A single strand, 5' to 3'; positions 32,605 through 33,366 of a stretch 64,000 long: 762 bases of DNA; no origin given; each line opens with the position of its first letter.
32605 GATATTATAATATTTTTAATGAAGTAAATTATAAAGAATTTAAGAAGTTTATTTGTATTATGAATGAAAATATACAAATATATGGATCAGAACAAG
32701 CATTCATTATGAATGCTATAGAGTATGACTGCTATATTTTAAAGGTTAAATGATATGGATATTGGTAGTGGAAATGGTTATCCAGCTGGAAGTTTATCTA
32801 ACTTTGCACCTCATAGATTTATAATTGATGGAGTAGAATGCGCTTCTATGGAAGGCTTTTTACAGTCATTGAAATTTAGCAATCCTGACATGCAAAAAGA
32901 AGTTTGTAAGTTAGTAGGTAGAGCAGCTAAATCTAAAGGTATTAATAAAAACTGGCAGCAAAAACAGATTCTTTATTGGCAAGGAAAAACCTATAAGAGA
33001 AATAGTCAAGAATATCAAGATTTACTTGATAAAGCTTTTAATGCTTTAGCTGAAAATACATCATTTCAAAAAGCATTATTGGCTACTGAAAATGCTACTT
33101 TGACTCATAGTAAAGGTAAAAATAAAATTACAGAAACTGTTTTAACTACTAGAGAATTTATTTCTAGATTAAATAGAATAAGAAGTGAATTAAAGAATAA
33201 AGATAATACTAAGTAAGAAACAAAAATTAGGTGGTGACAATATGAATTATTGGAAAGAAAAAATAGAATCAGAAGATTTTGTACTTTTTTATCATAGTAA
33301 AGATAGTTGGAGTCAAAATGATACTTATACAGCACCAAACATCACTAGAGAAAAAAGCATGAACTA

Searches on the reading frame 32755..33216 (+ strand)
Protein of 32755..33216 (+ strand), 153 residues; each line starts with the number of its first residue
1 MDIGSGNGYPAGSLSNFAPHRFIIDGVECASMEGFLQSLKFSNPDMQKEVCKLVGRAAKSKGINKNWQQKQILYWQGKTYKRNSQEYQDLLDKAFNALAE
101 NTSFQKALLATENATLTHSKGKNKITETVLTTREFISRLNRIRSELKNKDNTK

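Call 91: search_protein_families(library=pfam, proteins=[window:32755-33216:+], max_evalue=0.01)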
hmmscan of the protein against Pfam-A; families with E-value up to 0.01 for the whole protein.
window:32755-33216:+ (153 aa): 1 family
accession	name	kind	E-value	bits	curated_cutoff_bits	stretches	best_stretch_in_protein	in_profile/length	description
PF08010.17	Phage_30_3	-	1.2e-58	197.3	36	1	8-144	1-138/138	Bacteriophage protein GP30.3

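Call 92: search_protein_families(library=ncbifam, proteins=[window:32755-33216:+], max_evalue=0.001)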
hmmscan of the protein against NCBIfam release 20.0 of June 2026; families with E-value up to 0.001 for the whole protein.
window:32755-33216:+ (153 aa): 2 families
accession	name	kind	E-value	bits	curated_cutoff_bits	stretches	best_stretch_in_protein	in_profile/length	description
NF005833.0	PRK07737.1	equivalog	3.5e-05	23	444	1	58-121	24-88/501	flagellar hook-associated protein 2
TIGR02464.1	ribofla_fusion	equivalog_domain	0.00073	19.8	73.7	0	11-117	10-111/153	riboflavin biosynthesis intermediates N-glycosidase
